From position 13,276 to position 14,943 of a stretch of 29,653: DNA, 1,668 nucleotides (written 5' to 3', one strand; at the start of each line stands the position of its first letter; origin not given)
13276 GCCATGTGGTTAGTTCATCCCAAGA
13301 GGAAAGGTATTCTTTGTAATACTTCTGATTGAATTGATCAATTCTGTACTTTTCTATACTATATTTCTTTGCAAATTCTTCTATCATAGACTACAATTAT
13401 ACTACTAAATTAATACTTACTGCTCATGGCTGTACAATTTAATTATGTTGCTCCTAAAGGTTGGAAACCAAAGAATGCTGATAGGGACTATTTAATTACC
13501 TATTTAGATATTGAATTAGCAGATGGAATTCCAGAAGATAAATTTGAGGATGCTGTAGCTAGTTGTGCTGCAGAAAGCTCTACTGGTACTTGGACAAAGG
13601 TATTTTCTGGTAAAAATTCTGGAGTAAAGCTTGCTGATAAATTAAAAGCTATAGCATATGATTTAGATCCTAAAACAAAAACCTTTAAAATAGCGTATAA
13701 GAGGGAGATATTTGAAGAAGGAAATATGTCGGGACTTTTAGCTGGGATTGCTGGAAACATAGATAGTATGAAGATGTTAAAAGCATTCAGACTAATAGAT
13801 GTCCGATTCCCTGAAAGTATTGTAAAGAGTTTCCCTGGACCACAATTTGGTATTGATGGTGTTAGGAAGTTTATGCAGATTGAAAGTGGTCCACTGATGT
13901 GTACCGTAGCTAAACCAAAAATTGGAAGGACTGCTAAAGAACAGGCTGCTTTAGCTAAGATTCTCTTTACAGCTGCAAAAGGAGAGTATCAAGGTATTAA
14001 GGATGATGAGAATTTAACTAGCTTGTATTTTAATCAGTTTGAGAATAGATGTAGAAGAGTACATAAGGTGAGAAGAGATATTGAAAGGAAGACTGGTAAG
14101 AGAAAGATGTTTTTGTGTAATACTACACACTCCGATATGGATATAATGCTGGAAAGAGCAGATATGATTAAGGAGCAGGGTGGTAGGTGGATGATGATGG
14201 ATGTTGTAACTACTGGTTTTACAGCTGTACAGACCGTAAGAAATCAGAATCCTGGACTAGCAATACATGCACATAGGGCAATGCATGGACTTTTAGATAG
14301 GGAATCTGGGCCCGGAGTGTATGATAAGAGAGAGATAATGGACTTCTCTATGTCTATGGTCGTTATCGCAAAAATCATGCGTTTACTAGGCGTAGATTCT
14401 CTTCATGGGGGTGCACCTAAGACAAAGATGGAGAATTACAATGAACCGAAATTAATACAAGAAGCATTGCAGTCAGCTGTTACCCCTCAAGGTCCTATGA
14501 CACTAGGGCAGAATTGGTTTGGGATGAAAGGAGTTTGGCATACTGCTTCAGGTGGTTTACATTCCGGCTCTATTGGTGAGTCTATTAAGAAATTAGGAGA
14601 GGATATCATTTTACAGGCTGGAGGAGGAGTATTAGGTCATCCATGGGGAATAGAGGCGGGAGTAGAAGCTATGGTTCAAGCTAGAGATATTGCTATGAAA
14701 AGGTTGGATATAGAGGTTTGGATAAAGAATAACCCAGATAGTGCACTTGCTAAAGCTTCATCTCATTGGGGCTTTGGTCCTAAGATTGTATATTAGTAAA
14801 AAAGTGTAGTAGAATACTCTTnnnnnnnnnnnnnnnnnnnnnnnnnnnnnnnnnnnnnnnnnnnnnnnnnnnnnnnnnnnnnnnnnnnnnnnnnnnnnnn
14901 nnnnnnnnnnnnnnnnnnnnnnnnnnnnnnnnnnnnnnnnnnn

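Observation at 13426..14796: Stand-alone RuBisCO with full catalytic set, between rlmN and proS, without pathway partners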

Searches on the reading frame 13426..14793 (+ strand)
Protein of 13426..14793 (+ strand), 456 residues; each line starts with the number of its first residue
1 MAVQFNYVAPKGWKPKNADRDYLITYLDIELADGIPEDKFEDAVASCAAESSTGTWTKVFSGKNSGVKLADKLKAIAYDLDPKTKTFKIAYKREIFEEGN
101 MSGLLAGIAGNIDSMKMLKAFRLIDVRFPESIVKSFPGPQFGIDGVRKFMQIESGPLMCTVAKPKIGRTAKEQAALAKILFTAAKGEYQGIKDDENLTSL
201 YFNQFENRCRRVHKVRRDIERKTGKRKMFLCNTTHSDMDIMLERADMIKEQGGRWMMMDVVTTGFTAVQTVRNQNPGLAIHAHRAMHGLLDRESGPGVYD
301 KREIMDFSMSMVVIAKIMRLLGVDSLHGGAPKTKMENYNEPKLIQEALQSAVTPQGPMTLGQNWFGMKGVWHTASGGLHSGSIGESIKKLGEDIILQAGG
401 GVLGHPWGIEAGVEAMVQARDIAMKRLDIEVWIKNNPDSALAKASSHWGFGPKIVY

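Call 3: search_protein_families(library=pfam, proteins=[window:13426-14793:+])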
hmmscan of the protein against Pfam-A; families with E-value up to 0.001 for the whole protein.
window:13426-14793:+ (456 aa): 2 families
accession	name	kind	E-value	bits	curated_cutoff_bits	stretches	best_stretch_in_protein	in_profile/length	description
PF00016.26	RuBisCO_large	-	7.4e-58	196.6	30.1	1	142-446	1-297/299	Ribulose bisphosphate carboxylase large chain, catalytic domain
PF02788.21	RuBisCO_large_N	-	4.1e-25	88.8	20.7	1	24-131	15-119/120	Ribulose bisphosphate carboxylase large chain, N-terminal domain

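Call 4: search_protein_families(library=ncbifam, proteins=[window:13426-14793:+], max_evalue=0.01)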
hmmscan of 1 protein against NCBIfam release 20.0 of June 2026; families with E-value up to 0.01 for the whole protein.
window:13426-14793:+ (456 aa): 6 families
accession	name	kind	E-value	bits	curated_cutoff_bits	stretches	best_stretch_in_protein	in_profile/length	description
TIGR03326.1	rubisco_III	equivalog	7.6e-112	374.3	497.45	1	13-448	7-426/426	type III ribulose-bisphosphate carboxylase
NF003252.0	PRK04208.1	subfamily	1.8e-110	369.6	438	1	13-443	22-440/468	ribulose-bisphosphate carboxylase large subunit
NF010002.0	PRK13475.1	equivalog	1.9e-55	188.4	489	1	40-440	38-434/459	ribulose-bisphosphate carboxylase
NF042437.1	OxoIsoapPDcar_OiaX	equivalog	4.6e-46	157.5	700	1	100-444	88-407/412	3-oxo-isoapionate-4-phosphate decarboxylase OiaX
NF007095.0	PRK09549.1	equivalog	1.6e-39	135.6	409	1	81-449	64-402/407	2,3-diketo-5-methylthiopentyl-1-phosphate enolase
TIGR03332.1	salvage_mtnW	equivalog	6.4e-32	110.7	513.6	1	83-449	71-407/407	2,3-diketo-5-methylthiopentyl-1-phosphate enolase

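Call 5: search_solved_structures(query=window:13426-14793:+, show_alignments=3)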
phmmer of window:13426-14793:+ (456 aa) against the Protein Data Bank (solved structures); distinct sequences matched with E-value up to 0.001: 99 (the best 60 are shown).
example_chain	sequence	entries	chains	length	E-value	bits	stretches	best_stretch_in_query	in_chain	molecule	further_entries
3wqp_A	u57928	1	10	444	6.4e-79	269.1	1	5-450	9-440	Ribulose bisphosphate carboxylase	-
3a13_A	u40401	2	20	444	3.7e-78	266.6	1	5-450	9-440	Ribulose bisphosphate carboxylase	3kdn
1geh_A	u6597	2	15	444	5.5e-78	266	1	5-450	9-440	RIBULOSE-1,5-BISPHOSPHATE CARBOXYLASE/OXYGENASE | Ribulose bisphosphate carboxylase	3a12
3kdo_A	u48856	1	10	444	5.6e-78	266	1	5-450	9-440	Ribulose bisphosphate carboxylase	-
2cwx_A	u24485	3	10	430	4.3e-76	259.7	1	41-439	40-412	Ribulose bisphosphate carboxylase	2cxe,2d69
8dht_A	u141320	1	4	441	1.8e-75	257.7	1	20-449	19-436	Ribulose bisphosphate carboxylase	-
6hun_A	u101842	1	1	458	1.2e-71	245.1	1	20-450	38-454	Ribulose bisphosphate carboxylase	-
7qsv_A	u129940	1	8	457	8.7e-65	222.5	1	15-416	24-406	RubisCO large subunit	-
7qsx_A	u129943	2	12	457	9.6e-64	219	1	15-417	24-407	RubisCO large subunit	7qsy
7qvi_A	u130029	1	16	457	1e-63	219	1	15-417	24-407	RubisCO large subunit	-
8qmv_A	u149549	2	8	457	1.6e-63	218.3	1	15-417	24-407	RubisCO large subunit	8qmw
7qsz_A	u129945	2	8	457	4.1e-63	217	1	15-417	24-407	RubisCO large subunit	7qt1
8u66_A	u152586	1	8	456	4.9e-63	216.7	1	11-417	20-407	Rubisco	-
7qsw_A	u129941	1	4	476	2.1e-62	214.7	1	21-419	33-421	RubisCO large subunit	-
6ekc_A1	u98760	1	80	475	7.2e-58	199.7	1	29-418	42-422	Ribulose bisphosphate carboxylase large chain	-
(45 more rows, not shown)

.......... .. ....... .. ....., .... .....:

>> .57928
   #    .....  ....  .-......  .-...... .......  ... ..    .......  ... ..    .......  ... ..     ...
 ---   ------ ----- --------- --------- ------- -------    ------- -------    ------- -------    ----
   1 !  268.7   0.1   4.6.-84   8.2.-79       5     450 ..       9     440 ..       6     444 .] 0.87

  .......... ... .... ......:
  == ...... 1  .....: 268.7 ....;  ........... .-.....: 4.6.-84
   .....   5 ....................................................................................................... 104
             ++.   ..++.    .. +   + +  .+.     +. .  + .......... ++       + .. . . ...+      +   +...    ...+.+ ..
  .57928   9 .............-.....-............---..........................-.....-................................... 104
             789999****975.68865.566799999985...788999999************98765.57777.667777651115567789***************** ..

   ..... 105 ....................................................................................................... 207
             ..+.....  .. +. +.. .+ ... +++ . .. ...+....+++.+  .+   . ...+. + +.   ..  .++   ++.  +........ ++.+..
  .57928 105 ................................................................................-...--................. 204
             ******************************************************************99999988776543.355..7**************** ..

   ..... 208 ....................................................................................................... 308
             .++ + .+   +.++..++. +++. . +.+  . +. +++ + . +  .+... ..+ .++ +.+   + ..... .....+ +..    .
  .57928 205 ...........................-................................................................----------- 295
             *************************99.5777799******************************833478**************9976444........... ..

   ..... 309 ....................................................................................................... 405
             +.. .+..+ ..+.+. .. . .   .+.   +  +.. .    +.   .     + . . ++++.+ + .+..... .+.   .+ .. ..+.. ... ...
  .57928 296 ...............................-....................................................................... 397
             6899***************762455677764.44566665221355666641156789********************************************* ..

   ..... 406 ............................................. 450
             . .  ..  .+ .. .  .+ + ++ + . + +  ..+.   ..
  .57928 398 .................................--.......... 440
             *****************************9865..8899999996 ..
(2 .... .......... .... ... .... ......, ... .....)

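Call 14: find_homologous_proteins(query=window:13426-14793:+, max_evalue=1e-20)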
Query window:13426-14793:+ (456 aa): 1882 proteins with E <= 1e-20 among 8000 candidates; the best 120 are listed.
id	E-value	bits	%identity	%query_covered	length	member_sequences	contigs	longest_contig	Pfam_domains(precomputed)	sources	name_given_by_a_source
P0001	0.0e+0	1044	100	100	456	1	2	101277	PF02788.22,PF00016.27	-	-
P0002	9.8e-281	949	88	100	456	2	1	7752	PF02788.22,PF00016.27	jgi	-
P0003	7.6e-270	913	86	100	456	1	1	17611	PF02788.22,PF00016.27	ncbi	-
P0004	1.2e-269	913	86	100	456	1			PF02788.22,PF00016.27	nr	nr:RuBisCO long chain, Form III-like [uncultured bacterium]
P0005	3.7e-269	911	84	100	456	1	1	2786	PF02788.22,PF00016.27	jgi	-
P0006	4.0e-269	911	85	100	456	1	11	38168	PF02788.22,PF00016.27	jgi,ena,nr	nr:RuBisCO long chain, Form III-like [uncultured bacterium]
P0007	3.6e-268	908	85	100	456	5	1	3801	PF02788.22,PF00016.27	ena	-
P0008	5.2e-268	907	84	100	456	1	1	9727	PF02788.22,PF00016.27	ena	-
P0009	6.7e-268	907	86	100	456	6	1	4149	PF02788.22,PF00016.27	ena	-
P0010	9.4e-266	900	83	100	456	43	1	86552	PF02788.22,PF00016.27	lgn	-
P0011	3.3e-265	898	85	100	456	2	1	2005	PF02788.22,PF00016.27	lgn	-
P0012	8.8e-265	897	84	100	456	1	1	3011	PF02788.22,PF00016.27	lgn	-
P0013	9.7e-265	896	84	100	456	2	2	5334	PF02788.22,PF00016.27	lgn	-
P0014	1.7e-264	896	83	100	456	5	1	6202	PF02788.22,PF00016.27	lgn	-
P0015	9.6e-264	893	85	100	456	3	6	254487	PF02788.22,PF00016.27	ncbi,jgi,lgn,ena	-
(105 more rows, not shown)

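Call 22: search_protein_representatives(protein=window:13426-14793:+)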
Query: 456 residues. Proteins with E-value up to 0.001 (for the whole library): 1599; up to 1e-10: 687; up to 1e-30: 94. The best 150 are listed.
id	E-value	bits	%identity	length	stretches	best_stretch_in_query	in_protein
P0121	9.3e-162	555.3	56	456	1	7-453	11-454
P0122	1.7e-143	495.1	51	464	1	1-456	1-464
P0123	1.7e-78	280.9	43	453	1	21-449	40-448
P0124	4.7e-75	269.6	54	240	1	220-456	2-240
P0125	3.5e-74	266.7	39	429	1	39-449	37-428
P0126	1.7e-70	254.6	42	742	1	39-443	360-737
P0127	2.5e-68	247.4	40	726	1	37-440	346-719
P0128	2.3e-63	231.0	40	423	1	40-450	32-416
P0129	2.4e-63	231.0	37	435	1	30-450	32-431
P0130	2.6e-62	227.6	36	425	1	40-442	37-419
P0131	3.0e-60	220.8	65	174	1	272-450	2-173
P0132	5.8e-59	216.5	38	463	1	20-450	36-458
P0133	1.8e-57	211.6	37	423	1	33-449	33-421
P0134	1.5e-56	208.6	39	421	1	36-449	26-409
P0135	3.2e-54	200.9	36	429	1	42-449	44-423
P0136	1.5e-53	198.7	33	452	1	39-438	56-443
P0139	2.7e-51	191.3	36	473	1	14-418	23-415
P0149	3.1e-49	184.5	35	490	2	42-331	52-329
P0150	6.2e-49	183.5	35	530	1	11-429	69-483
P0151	9.3e-49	182.9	36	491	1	29-447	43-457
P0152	1.2e-48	182.6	36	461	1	27-416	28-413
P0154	6.2e-47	176.9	35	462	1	37-449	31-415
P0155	1.5e-46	175.6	36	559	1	42-424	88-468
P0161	2.2e-44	168.5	33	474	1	42-443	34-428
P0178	5.3e-37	144.2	32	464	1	38-432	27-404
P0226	1.0e-28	116.8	32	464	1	18-417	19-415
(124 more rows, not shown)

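Call 26: find_related_loci(query=A2, collection=genome_contigs, flank=8000)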
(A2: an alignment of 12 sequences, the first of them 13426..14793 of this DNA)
Query A2 (456 aa) in genome_contigs; peptide patterns used: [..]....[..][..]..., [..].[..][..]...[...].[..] (x = any residue, [..] = any of these).
600 stretches matched a pattern (row limit reached: there are more); 572 encode a relative of the query (tblastn E <= 1e-3); the best 80 are kept; 80 distinct loci.
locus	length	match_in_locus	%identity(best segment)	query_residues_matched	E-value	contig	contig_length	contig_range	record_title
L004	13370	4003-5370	83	1-456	0e+0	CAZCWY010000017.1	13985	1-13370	MAG TPA_asm: uncultured Candidatus Saccharibacteria bacterium isolate SRP294416_co1_378 genome assembly, contig: NODE_92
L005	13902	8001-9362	78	1-454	0e+0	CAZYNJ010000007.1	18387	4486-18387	MAG TPA_asm: uncultured Candidatus Saccharibacteria bacterium isolate SRP191223_co1_99 genome assembly, contig: NODE_291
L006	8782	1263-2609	71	7-455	0e+0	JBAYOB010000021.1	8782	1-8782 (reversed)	MAG: Candidatus Dojkabacteria bacterium isolate SO_2016_LW2_102 scaffold17533_LW138R_2016, whole genome shotgun sequence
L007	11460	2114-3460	71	7-456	0e+0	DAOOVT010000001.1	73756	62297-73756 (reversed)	MAG TPA_asm: Candidatus Dojkabacteria bacterium isolate AMR_MDS_2434 NODE_191_length_73756_cov_25.038086, whole genome s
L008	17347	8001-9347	71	7-455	0e+0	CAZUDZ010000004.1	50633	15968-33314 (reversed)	MAG TPA_asm: uncultured Candidatus Saccharibacteria bacterium isolate binchicken_co39_491 genome assembly, contig: NODE_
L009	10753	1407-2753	70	7-456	0e+0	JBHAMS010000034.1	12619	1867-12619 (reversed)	MAG: Candidatus Dojkabacteria bacterium isolate D-36_MAG_6 D-36__79026, whole genome shotgun sequence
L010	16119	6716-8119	55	1-456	9e-175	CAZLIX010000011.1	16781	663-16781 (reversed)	MAG TPA_asm: Candidatus Micrarchaeota archaeon isolate binchicken_co117_429 genome assembly, contig: NODE_6352_length_16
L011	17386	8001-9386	56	1-456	2e-163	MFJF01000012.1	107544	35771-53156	MAG: Candidatus Gottesmanbacteria bacterium RIFCSPHIGHO2_01_FULL_40_15 rifcsphigho2_01_scaffold_204, whole genome shotgu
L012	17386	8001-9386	54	1-456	4e-156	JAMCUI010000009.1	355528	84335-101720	MAG: Patescibacteria group bacterium isolate FK_Sedi_A_Bin.134 NODE_13_length_355528_cov_13.8818, whole genome shotgun s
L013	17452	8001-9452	55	1-456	1e-165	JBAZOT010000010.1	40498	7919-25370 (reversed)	MAG: Patescibacteria group bacterium isolate SO_2017_SWC_12 scaffold_871_c1_LP-4_2017, whole genome shotgun sequence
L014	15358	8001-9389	53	1-456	1e-146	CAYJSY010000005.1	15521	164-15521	MAG TPA_asm: Candidatus Woesearchaeota archaeon isolate ERP125453_co1_19 genome assembly, contig: NODE_3936_length_15521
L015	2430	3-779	81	198-456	5e-154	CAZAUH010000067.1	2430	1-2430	MAG TPA_asm: uncultured Candidatus Saccharibacteria bacterium isolate SRP192927_co7_229 genome assembly, contig: NODE_12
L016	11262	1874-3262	55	1-456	5e-162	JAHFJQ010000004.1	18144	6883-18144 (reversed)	MAG: archaeon isolate nzgw39 NODE_3263_length_18145_cov_2.571405, whole genome shotgun sequence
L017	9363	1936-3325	55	1-456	2e-132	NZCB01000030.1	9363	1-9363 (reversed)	MAG: Candidatus Pacearchaeota archaeon isolate ARS1285 83455, whole genome shotgun sequence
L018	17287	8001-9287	41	4-450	1e-101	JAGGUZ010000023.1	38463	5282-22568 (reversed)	MAG: bacterium isolate AUK087 PB_MBMC_041_c_000000000035, whole genome shotgun sequence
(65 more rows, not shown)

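Call 27: search_dna_similar(query=window:13426-14793:+, collection=plasmids, mode=protein, max_rows=40, rows=spread)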
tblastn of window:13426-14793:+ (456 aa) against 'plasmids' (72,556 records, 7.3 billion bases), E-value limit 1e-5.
Records with a match: 366; places in all: 457; records where one place covers at least 80% of the query: 198.
Best place of each record, by identity: <60% 366.
By first word of the organism name: Rhizobium 143; Sinorhizobium 82; Bradyrhizobium 11; Paraburkholderia 10; Azospirillum 9; Shinella 9; Ensifer 7; Phyllobacterium 6; Cupriavidus 6; Paracoccus 6; and 48 more.
By predicted mobility (MOB-suite, as given by PLSDB): non-mobilizable 170; conjugative 112; mobilizable 84.
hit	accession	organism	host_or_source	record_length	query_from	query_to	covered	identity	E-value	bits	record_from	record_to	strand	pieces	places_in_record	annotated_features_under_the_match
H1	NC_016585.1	Azospirillum lipoferum 4B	-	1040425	4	455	99%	33.5%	3e-52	196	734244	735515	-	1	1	none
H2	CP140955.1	Sinorhizobium meliloti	Medicago lupulina,whole organism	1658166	13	421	90%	35.3%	2e-56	209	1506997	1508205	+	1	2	form I ribulose bisphosphate carboxylase large subunit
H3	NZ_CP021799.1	Sinorhizobium meliloti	Medicago sativa,Single Cell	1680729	13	421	90%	35.3%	2e-56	209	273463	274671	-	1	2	none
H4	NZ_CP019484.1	Sinorhizobium meliloti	alfalfa,whole organism,alfalfa nodule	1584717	13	421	90%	35.3%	2e-56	209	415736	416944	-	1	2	none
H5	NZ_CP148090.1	Sinorhizobium meliloti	Medicago sativa,cell culture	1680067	13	421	90%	35.3%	2e-56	209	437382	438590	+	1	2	none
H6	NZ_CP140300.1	Sinorhizobium kummerowiae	Kummerowia stipulacea,Pure culture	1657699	13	421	90%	35.3%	2e-56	208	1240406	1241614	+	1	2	none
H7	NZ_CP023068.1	Sinorhizobium sojae CCBAU 05684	G.max,nodule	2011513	13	421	90%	34.9%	6e-56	207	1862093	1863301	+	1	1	record has no annotation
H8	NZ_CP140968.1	Sinorhizobium medicae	Medicago lupulina,whole organism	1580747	13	421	90%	34.7%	5e-57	210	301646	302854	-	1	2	none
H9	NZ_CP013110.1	Sinorhizobium americanum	Vachellia farnesiana,cell culture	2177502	13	421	90%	34.7%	3e-56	208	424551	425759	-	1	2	record has no annotation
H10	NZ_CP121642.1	Rhizobium sp. CC1099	Onobrychis viciifolia,cell culture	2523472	13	421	90%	34.5%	6e-53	199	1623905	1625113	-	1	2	none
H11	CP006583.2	Mesorhizobium huakuii 7653R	Rice field soil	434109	13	421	90%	33.8%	1e-53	201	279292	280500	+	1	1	ribulose-bisphosphate carboxylase large subunit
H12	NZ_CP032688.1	Rhizobium sp. CCGE531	Phaseolus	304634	21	455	95%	29.0%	2e-34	144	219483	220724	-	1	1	oiaX: 3-oxo-isoapionate-4-phosphate decarboxylase OiaX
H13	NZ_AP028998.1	Paraburkholderia sp. 22B1P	-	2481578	51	421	81%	32.5%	7e-48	184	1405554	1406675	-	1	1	none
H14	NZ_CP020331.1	Martelella mediterranea DSM 17316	-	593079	16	453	96%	26.9%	6e-27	122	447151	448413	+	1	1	oiaX: 3-oxo-isoapionate-4-phosphate decarboxylase OiaX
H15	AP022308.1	Burkholderia sp. SFA1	-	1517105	86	448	80%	31.9%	4e-31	134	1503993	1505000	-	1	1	ribulose bisphosphate carboxylaseoxygenase large subunit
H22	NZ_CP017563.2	Paraburkholderia sprentiae WSM5005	Lebeckia ambigua,root nodule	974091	100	448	77%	30.3%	7e-32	136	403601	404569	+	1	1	ribulose-bisphosphate carboxylase large subunit family protein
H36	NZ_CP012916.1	Azospirillum brasilense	Digitaria eriantha,microbe,root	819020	100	419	70%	30.0%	1e-27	124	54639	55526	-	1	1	ribulose-bisphosphate carboxylase large subunit family protein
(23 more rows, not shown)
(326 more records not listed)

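Call 28: get_annotated_region(hit=H2, flank=1500)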
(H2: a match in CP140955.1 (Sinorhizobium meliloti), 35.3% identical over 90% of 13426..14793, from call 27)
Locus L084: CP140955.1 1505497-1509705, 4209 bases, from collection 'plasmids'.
description: Sinorhizobium meliloti strain ml47 plasmid pSymB, complete sequence
organism: Sinorhizobium meliloti (NCBI taxid 382)
taxonomy: Bacteria; Pseudomonadota; Alphaproteobacteria; Hyphomicrobiales; Rhizobiaceae; Sinorhizobium; Sinorhizobium meliloti
host: -; source: Medicago lupulina,whole organism; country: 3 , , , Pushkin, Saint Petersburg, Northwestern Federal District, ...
typing (MOB-suite, as given by PLSDB): mobilizable; relaxase MOBQ
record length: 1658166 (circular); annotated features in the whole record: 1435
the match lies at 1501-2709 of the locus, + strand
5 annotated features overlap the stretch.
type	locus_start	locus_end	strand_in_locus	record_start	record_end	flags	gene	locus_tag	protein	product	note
CDS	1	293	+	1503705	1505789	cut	tkt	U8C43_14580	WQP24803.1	transketolase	-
CDS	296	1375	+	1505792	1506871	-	fba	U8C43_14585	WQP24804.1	class II fructose-bisphosphate aldolase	-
CDS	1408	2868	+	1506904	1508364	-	-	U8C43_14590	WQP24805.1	form I ribulose bisphosphate carboxylase large subunit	-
CDS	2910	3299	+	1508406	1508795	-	-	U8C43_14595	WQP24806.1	ribulose bisphosphate carboxylase small subunit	-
CDS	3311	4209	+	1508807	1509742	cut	cbbX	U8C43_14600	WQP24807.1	CbbX protein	-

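Call 29: get_annotated_region(hit=H1, flank=1500)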
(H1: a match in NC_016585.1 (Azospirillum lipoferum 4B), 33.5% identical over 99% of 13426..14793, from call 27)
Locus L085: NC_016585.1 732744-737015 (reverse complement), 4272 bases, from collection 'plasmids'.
description: Azospirillum lipoferum 4B plasmid AZO_p1, complete sequence
organism: Azospirillum lipoferum 4B (NCBI taxid 862719)
taxonomy: Bacteria; Pseudomonadota; Alphaproteobacteria; Rhodospirillales; Azospirillaceae; Azospirillum; Azospirillum lipoferum; Azospirillum lipoferum 4B
host: -; source: -; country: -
typing (MOB-suite, as given by PLSDB): mobilizable; relaxase MOBF,MOBP
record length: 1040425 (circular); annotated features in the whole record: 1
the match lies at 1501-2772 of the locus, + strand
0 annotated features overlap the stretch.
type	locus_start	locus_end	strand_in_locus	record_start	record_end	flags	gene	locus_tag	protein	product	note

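Call 30: get_annotated_region(hit=H12, flank=600)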
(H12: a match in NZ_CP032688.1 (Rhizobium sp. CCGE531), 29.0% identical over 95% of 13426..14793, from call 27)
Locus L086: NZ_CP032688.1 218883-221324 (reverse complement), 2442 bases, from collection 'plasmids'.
description: Rhizobium sp. CCGE531 plasmid pRCCGE531a, complete sequence
organism: Rhizobium sp. CCGE531 (NCBI taxid 2364271)
taxonomy: Bacteria; Pseudomonadota; Alphaproteobacteria; Hyphomicrobiales; Rhizobiaceae; Rhizobium; Rhizobium sp. CCGE531
host: -; source: Phaseolus; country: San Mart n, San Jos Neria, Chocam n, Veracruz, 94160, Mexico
typing (MOB-suite, as given by PLSDB): conjugative; relaxase MOBP; mating-pair formation MPF_T
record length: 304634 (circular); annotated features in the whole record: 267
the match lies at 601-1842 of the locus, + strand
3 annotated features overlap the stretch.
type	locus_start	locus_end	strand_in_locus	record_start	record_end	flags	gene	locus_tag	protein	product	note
CDS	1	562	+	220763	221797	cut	-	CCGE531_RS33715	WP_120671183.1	aldo/keto reductase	-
CDS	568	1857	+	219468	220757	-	oiaX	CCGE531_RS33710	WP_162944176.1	3-oxo-isoapionate-4-phosphate decarboxylase OiaX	GO:0005975 - carbohydrate metabolic process [Evidence IEA]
CDS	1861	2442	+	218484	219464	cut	-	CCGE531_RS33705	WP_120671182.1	aldo/keto reductase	-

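Call 31: get_annotated_region(hit=H22, flank=600)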
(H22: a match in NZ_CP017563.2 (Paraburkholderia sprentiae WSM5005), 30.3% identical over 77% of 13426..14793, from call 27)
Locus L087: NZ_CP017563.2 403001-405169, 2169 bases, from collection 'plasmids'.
description: Paraburkholderia sprentiae WSM5005 plasmid pl1WSM5005, complete sequence
organism: Paraburkholderia sprentiae WSM5005 (NCBI taxid 754502)
taxonomy: Bacteria; Pseudomonadota; Betaproteobacteria; Burkholderiales; Burkholderiaceae; Paraburkholderia; Paraburkholderia sprentiae; Paraburkholderia sprentiae WSM5005
host: -; source: Lebeckia ambigua,root nodule; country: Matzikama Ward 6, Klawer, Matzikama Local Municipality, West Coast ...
typing (MOB-suite, as given by PLSDB): non-mobilizable
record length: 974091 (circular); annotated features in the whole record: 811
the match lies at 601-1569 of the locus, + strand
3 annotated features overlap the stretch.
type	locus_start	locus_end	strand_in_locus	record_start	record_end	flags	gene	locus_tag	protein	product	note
CDS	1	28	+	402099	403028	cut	-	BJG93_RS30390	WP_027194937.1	SMP-30/gluconolactonase/LRE family protein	-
CDS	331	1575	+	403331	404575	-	-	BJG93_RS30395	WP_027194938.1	ribulose-bisphosphate carboxylase large subunit family protein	-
CDS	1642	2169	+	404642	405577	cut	-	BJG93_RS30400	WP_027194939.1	D-ribose ABC transporter substrate-binding protein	-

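Call 32: get_annotated_region(hit=H36, flank=600)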
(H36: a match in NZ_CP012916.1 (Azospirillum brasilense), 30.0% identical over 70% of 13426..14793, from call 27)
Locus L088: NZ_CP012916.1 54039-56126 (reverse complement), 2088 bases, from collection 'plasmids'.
description: Azospirillum brasilense strain Sp 7 plasmid ABSP7_p2, complete sequence
organism: Azospirillum brasilense (NCBI taxid 192)
taxonomy: Bacteria; Pseudomonadota; Alphaproteobacteria; Rhodospirillales; Azospirillaceae; Azospirillum; Azospirillum brasilense
host: -; source: Digitaria eriantha,microbe,root; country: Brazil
typing (MOB-suite, as given by PLSDB): non-mobilizable
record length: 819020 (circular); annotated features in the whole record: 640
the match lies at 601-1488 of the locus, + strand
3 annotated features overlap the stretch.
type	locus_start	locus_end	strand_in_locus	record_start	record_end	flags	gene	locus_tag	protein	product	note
CDS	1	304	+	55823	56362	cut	-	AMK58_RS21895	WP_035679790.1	VOC family protein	-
CDS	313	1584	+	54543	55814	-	-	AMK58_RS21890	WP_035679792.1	ribulose-bisphosphate carboxylase large subunit family protein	-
CDS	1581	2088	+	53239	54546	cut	-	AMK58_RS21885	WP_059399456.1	four-carbon acid sugar kinase family protein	-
